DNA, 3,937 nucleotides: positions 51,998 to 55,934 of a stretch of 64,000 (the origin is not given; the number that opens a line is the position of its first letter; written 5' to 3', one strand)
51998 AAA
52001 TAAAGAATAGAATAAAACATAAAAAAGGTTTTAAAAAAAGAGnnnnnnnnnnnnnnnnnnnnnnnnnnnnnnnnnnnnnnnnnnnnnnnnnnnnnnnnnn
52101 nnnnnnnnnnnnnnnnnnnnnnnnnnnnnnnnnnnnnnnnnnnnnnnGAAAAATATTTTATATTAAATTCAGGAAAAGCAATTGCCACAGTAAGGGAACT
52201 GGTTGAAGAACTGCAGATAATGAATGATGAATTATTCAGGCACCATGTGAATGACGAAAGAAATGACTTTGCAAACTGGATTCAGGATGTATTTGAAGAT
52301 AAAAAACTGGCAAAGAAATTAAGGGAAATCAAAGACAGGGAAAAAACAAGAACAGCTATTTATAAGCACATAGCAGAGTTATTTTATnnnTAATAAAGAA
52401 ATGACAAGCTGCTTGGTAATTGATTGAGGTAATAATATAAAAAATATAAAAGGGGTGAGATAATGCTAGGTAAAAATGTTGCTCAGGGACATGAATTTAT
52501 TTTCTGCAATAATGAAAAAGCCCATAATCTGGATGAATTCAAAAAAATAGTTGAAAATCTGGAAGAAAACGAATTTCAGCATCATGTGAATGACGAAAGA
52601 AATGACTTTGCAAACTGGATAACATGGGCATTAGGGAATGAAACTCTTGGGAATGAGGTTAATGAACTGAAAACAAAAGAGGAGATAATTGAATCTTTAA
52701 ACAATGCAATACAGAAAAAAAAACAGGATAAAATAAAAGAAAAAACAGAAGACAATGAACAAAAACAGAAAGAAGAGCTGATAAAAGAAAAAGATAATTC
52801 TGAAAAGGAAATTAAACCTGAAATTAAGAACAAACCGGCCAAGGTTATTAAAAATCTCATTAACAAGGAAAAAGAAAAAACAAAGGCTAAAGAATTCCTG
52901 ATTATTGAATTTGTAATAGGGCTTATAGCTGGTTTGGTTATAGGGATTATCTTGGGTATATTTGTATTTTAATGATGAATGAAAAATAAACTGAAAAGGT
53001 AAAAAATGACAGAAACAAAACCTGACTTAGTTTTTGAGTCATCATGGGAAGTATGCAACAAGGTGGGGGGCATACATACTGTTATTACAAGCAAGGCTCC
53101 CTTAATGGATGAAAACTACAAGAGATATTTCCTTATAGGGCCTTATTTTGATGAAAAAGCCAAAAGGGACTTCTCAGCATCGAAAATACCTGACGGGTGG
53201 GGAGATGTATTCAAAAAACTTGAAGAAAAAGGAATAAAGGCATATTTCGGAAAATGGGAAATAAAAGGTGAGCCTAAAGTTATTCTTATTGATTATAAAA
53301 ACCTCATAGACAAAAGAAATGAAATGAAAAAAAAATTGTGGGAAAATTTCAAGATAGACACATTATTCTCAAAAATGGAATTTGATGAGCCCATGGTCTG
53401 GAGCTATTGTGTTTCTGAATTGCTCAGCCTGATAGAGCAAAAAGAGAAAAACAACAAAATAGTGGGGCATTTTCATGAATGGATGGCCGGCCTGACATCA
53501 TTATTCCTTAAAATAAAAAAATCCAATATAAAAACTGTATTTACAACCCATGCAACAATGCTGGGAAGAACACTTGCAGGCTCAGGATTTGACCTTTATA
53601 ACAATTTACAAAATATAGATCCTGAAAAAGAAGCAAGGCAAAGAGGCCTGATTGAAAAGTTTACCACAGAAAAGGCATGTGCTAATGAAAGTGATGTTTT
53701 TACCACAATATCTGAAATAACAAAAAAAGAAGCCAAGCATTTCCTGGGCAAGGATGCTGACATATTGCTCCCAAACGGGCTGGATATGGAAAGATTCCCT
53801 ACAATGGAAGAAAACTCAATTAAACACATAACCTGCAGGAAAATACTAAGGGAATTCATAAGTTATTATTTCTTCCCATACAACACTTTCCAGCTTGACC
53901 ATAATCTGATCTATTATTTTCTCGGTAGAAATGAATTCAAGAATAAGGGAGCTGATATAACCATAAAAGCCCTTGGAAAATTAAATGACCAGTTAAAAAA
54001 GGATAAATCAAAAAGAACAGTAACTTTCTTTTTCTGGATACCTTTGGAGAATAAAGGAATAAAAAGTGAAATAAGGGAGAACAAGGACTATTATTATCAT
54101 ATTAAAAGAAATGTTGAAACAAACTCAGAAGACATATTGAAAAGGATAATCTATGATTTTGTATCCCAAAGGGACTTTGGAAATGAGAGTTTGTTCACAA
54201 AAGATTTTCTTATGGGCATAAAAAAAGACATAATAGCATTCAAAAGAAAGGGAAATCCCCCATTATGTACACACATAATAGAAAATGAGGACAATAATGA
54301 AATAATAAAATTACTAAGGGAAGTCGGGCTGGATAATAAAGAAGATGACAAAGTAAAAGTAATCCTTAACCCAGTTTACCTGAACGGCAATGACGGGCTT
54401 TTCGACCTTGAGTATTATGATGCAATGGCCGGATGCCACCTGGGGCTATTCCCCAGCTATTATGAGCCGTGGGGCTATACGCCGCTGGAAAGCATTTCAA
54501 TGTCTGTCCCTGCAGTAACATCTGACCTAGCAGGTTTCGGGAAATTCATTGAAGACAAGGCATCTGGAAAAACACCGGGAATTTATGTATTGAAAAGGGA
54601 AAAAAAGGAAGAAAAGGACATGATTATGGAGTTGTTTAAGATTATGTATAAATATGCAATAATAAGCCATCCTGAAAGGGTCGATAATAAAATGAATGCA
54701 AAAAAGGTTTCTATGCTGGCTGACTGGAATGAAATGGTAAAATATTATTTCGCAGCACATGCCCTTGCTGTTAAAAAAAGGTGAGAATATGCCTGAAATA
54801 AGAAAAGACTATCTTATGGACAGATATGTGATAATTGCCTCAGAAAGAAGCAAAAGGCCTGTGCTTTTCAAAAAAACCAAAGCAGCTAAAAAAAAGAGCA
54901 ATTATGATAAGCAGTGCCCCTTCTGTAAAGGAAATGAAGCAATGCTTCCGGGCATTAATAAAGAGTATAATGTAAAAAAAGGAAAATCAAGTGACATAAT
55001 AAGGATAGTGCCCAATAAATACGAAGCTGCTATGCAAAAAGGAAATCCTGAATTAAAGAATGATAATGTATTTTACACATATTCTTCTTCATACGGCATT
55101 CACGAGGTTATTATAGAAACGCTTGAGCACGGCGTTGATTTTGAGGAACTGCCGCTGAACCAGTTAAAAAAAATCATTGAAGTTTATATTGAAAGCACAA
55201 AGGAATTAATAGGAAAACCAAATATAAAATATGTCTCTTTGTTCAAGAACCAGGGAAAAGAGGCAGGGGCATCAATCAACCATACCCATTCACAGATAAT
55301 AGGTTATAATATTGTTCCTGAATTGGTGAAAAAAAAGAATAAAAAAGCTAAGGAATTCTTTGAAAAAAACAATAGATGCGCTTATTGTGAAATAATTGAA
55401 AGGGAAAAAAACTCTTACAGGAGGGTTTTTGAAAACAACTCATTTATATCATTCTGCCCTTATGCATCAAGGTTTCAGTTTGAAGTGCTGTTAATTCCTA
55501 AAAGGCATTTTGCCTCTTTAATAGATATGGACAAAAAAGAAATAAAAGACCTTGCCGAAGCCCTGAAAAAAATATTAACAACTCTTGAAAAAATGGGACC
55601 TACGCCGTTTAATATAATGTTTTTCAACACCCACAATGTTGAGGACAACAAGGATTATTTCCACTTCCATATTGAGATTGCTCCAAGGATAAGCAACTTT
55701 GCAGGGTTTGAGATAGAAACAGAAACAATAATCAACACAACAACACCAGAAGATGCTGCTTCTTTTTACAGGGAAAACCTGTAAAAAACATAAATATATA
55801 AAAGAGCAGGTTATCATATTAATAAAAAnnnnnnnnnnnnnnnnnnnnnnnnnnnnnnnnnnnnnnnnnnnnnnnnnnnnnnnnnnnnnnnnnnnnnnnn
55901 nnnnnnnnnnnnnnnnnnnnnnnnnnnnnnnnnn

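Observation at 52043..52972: Tandem small paralogues of unknown function inside the glycogen operon sharing a nucleotide-identical 38-mer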

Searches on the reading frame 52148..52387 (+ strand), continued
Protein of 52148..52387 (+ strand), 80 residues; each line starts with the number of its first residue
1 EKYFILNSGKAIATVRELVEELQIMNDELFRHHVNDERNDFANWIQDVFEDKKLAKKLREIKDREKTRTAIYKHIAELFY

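Call 65: find_encoding_contigs(protein=P0152, flank=6000, max_places=3)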
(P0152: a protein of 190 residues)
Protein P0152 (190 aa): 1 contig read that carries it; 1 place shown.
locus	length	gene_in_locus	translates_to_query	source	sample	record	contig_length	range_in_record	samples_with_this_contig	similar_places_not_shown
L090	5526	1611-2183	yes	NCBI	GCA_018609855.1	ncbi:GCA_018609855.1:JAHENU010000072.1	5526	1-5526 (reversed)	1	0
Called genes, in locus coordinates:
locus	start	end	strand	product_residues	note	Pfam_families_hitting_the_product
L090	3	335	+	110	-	?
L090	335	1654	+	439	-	PF03065:Glyco_hydro_57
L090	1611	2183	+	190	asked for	PF19027:DUF5752 (faint)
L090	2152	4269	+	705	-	PF00723:Glyco_hydro_15, PF22422:MGH1-like_GH (faint)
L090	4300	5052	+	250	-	PF01791:DeoC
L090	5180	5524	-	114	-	?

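Call 66: find_encoding_contigs(protein=P0213, flank=6000, max_places=2)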
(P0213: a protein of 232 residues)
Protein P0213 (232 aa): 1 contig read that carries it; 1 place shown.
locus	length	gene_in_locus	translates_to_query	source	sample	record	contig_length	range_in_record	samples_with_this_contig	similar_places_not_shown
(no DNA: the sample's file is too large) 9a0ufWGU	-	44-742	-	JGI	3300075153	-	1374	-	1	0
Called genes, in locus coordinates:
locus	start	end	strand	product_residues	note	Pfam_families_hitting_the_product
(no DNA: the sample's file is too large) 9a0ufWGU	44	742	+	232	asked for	PF19027:DUF5752 (weak)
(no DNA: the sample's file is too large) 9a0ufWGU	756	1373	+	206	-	?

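Call 67: find_encoding_contigs(protein=P0139, flank=6000, max_places=2)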
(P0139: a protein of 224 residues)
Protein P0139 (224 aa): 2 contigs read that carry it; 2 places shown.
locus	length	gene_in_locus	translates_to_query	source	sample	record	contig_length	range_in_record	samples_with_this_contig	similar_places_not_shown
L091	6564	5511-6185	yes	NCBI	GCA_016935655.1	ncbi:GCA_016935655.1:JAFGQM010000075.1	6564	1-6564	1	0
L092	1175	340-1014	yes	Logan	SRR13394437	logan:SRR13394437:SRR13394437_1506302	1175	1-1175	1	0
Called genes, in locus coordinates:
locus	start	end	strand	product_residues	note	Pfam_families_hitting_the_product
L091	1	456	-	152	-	?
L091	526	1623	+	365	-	PF01699:Na_Ca_ex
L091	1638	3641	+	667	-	PF12439:GDE_N, PF06202:GDE_C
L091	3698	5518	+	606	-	PF05693:Glycogen_syn, PF20706:GT4-conflict (faint), PF13692:Glyco_trans_1_4 (weak), PF00534:Glycos_transf_1 (weak)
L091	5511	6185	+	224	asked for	PF19027:DUF5752 (weak)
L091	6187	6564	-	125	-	?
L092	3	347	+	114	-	?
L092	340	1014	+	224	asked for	PF19027:DUF5752 (weak)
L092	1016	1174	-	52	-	?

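Call 68: find_encoding_contigs(protein=P0183, flank=6000, max_places=2)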
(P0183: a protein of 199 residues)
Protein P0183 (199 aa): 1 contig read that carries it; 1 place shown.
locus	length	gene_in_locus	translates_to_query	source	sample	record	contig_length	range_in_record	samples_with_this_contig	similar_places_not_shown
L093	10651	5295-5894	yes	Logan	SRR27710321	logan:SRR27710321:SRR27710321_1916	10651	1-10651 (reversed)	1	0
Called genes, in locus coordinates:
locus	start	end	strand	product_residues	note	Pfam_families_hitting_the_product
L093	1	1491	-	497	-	?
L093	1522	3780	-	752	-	PF11028:TMEM260_N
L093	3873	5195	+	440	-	PF00128:Alpha-amylase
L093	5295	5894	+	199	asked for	PF19027:DUF5752 (weak)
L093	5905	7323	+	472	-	PF13231:PMT_2 (weak)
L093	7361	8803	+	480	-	-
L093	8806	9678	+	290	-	PF00535:Glycos_transf_2, PF13641:Glyco_tranf_2_3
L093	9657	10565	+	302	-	PF00535:Glycos_transf_2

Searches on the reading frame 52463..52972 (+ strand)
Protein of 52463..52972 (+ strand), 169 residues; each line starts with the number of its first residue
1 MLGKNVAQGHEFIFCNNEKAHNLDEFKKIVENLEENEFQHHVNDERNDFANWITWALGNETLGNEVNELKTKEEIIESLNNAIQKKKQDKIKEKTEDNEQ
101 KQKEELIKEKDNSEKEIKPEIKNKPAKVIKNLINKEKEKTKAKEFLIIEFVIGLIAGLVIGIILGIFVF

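Call 3: search_protein_families(library=pfam, proteins=[window:52463-52972:+], max_evalue=0.01)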
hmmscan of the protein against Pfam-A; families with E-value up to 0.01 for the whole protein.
window:52463-52972:+ (169 aa): 1 family
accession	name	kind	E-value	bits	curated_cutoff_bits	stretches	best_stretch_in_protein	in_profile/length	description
PF19027.5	DUF5752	-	6.9e-05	22.7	23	1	18-101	18-113/208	Family of unknown function (DUF5752)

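Call 9: find_homologous_proteins(query=window:52463-52972:+, max_evalue=0.001)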
Query window:52463-52972:+ (169 aa): 2 proteins with E <= 0.001 among 684 candidates.
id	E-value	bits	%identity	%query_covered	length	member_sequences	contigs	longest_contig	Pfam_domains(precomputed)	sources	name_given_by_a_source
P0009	1.1e-98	346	100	100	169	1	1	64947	-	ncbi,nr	ncbi:hypothetical protein JW949_04440 [Candidatus Woesearchaeota archaeon]|nr:hypothetical protein [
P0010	9.7e-59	216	62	89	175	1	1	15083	-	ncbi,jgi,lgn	-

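Call 12: find_encoding_contigs(protein=P0010, flank=10000, max_places=4)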
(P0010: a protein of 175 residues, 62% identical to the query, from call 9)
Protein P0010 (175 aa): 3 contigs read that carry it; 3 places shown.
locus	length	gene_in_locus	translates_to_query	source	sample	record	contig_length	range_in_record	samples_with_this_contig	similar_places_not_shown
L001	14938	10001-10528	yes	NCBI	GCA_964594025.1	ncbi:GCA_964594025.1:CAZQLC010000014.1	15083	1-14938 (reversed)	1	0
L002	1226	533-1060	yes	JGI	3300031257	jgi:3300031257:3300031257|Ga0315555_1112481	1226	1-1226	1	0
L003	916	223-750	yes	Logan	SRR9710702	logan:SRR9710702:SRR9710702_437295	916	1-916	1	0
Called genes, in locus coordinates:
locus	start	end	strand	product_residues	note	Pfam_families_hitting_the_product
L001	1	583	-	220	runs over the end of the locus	PF05175:MTS, PF06325:PrmA, PF13847:Methyltransf_31, PF13649:Methyltransf_25 (weak)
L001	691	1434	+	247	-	PF01978:TrmB, PF08221:HTH_9 (faint)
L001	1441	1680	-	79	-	PF13396:PLDc_N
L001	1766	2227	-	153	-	-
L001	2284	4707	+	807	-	PF03104:DNA_pol_B_exo1, PF00136:DNA_pol_B, PF08490:DUF1744 (weak)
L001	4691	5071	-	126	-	-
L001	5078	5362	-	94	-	-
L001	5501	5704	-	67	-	-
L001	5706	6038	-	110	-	-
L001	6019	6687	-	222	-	PF25212:HVO_A0114, PF01022:HTH_5 (weak), PF12840:HTH_20 (weak)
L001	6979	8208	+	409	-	PF08323:Glyco_transf_5, PF13579:Glyco_trans_4_4, PF13439:Glyco_transf_4, PF20706:GT4-conflict, PF00982:Glyco_transf_20 (faint), PF00534:Glycos_transf_1, PF13692:Glyco_trans_1_4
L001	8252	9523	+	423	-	PF03065:Glyco_hydro_57, PF01522:Polysacc_deac_1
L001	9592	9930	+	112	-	PF19027:DUF5752 (weak)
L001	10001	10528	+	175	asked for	-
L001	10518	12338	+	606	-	PF05693:Glycogen_syn, PF08323:Glyco_transf_5, PF13439:Glyco_transf_4 (weak), PF13692:Glyco_trans_1_4 (faint), PF00534:Glycos_transf_1 (weak), PF20706:GT4-conflict (weak)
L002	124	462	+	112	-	PF19027:DUF5752 (weak)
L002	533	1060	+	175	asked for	-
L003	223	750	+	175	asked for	-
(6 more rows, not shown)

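Call 28: search_protein_families(library=ncbifam, proteins=[P0009], max_evalue=0.01)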
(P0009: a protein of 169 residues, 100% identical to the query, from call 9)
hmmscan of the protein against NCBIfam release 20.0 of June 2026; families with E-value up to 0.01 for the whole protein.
P0009 (169 aa): 0 families

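Call 55: search_protein_families(library=phrogs, proteins=[P0009], max_evalue=1)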
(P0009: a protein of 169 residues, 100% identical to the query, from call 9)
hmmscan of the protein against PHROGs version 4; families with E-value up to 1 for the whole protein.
P0009 (169 aa): 1 family
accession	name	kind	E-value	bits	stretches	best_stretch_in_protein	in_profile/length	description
phrog_3123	-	unknown function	0.63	9.5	1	72-136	278-341/583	-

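Call 63: predict_structure(alignment_id=A4)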
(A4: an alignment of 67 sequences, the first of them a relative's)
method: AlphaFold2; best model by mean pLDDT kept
length: 169 residues; sequences in the alignment: 67
mean_pLDDT: 87.7   pTM: 0.59
mean pLDDT of the five models: 87.7, 87.4, 86.9, 86.4, 85.6
residues with pLDDT >= 90: 115; 70-90: 33; 50-70: 11; < 50: 10
segments of 3 or more residues with pLDDT < 50: 1-6, 120-122
pLDDT, mean of each block of 10 residues (from residue 1): 54 96 97 98 97 96 98 98 95 91 88 61 62 79 89 97 95
secondary structure, 60 per line:
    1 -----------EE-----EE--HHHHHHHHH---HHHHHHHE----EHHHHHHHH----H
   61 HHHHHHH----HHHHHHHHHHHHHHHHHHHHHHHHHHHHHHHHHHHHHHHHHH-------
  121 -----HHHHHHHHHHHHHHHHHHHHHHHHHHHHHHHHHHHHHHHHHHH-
elements in order: H23-31 H35-41 H48-55 H60-67 H72-113 H126-168

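Call 71: fold_search(model_id=the predicted structure, library=pdb)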
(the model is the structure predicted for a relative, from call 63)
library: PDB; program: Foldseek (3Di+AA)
matches with E <= 10: 20; with E <= 0.001: 0
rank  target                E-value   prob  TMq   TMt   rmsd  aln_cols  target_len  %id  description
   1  7ypj_A                3.0e+00  0.10  0.29  0.09  16.3       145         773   18  Spiral pentamer of the substrate-free Lon protease with a S678A mutation (released 2023-10-25)
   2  6ei9_A                5.0e+00  0.10  0.24  0.15   4.7        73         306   14  Crystal structure of E. coli tRNA-dihydrouridine synthase B (DusB) (released 2018-01-17)
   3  6ei9_B                5.3e+00  0.09  0.23  0.14   4.6        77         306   16  Crystal structure of E. coli tRNA-dihydrouridine synthase B (DusB) (released 2018-01-17)
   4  5x3r_C                5.6e+00  0.03  0.15  0.12  12.4        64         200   19  Crystal structure of the SmcR complexed with QStatin (released 2018-01-24)
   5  8cba                  6.4e+00  0.04  0.17  0.16   9.5        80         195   11  Crystal structure of N-terminal domain of TraF, protein of a type IV secretion system from E.faecalis (pIP501) (released 2024-02-07)
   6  6ezo_G                6.8e+00  0.06  0.22  0.13   5.9        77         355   16  Eukaryotic initiation factor EIF2B in complex with ISRIB (released 2018-03-28)
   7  3kz9_B                6.8e+00  0.04  0.15  0.13  12.3        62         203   14  Crystal structure of the master transcriptional regulator, SmcR, in Vibrio vulnificus provides insight into its DNA re (released 2010-03-16)
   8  6wag_B                7.3e+00  0.03  0.15  0.13  12.2        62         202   14  Crystal Structure of SmcR S76A from Vibrio Vulnificus (released 2020-06-17)
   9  4zeo_H                7.7e+00  0.06  0.21  0.15   5.4        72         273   22  Crystal structure of eIF2B delta from Chaetomium thermophilum (released 2015-09-30)
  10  9gao_A                7.7e+00  0.04  0.20  0.12  14.7        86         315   15  Crystal structure of CRBNmidi in complex with 2-(4-(2,6-dioxopiperidin-3-yl)phenoxy)-N-methylacetamide (released 2024-10-02)
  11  6wae_B                8.2e+00  0.03  0.15  0.13  12.2        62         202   14  Crystal Structure of 6X-His tagged SmcR (released 2020-06-17)
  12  6fak_A                8.2e+00  0.01  0.14  0.06  11.4        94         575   14  Human afamin orthorhombic crystal form by controlled hydration (released 2019-01-02)
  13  7l70_E                8.8e+00  0.04  0.21  0.11   6.4        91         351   13  The eukaryotic translation initiation factor 2B from Homo sapiens in its apo form (released 2021-03-24)
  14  9em9_A                8.8e+00  0.01  0.11  0.05  14.5        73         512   16  Structure of SynDLP MGD with GMPPNP (released 2024-09-11)
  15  4bfa_B                9.3e+00  0.08  0.25  0.15   3.4        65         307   15  Crystal structure of E. coli dihydrouridine synthase C (DusC) (released 2013-11-06)
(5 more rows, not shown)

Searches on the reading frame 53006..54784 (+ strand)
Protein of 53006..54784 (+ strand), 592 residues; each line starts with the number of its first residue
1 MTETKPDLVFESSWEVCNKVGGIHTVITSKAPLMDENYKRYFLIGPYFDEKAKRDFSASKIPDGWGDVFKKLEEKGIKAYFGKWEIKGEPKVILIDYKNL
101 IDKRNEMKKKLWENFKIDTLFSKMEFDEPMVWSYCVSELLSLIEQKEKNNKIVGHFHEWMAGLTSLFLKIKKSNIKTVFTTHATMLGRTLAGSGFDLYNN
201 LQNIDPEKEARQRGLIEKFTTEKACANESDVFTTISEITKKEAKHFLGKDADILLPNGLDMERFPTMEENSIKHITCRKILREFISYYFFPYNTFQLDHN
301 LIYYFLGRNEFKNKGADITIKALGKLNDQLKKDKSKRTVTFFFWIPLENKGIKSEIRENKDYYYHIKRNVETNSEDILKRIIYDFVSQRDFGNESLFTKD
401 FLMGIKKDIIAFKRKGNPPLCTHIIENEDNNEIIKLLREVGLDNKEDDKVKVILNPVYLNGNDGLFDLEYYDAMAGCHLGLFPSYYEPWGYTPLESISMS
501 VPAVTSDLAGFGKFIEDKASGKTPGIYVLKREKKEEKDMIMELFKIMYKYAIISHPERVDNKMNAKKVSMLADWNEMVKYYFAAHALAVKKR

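Call 3: search_protein_families(library=pfam, proteins=[window:53006-54784:+], max_evalue=0.01)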
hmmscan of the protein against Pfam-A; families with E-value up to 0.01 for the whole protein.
window:53006-54784:+ (592 aa): 6 families
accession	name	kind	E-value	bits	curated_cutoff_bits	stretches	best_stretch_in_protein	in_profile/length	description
PF05693.19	Glycogen_syn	-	3.5e-147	492.2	27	1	11-591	1-585/639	Glycogen synthase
PF08323.17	Glyco_transf_5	-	8.8e-09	35.9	22.7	1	13-245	6-226/239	Starch synthase catalytic domain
PF00534.26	Glycos_transf_1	-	2.3e-07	30.9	26.4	1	473-521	89-137/172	Glycosyl transferases group 1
PF20706.3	GT4-conflict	-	3.4e-07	30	26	1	472-538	277-343/385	Family 4 Glycosyltransferase in conflict systems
PF13439.12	Glyco_transf_4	-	5.8e-07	30.1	28.5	1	149-263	72-170/170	Glycosyltransferase Family 4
PF13692.12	Glyco_trans_1_4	-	1.7e-06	28.8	27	1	471-528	71-124/142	Glycosyl transferases group 1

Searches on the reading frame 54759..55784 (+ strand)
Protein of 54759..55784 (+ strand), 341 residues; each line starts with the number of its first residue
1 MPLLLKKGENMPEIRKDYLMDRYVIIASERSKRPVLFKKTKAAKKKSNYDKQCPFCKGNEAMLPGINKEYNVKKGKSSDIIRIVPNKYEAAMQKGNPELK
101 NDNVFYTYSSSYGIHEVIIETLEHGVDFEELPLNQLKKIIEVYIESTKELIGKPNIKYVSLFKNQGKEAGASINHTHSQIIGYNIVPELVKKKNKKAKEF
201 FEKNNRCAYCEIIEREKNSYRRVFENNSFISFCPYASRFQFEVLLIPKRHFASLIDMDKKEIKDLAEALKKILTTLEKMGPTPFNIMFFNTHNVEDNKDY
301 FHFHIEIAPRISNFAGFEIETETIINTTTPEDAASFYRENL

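Call 3: search_protein_families(library=pfam, proteins=[window:54759-55784:+], max_evalue=0.01)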
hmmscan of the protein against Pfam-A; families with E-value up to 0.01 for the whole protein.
window:54759-55784:+ (341 aa): 6 families
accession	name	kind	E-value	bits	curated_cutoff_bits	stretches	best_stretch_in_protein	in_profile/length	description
PF01087.27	GalP_UDP_transf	-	2.7e-19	70.8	22.1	1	11-187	11-184/184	Galactose-1-phosphate uridyl transferase, N-terminal domain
PF16268.10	DUF4921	-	1.4e-12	47.7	28.5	1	76-332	129-388/425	Domain of unknown function (DUF4921)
PF02744.22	GalP_UDP_tr_C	-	4.6e-11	43.1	29.2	1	197-307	5-119/165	Galactose-1-phosphate uridyl transferase, C-terminal domain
PF01230.28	HIT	-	3.1e-10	41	21.5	1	220-305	6-92/98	HIT domain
PF11969.13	DcpS_C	-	2.6e-08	34.8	24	1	206-305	1-97/114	Scavenger mRNA decapping enzyme C-term binding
PF16285.10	DUF4931_N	-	3.2e-07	30.9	24.1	1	115-184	53-122/124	Domain of unknown function (DUF4931) N-terminal domain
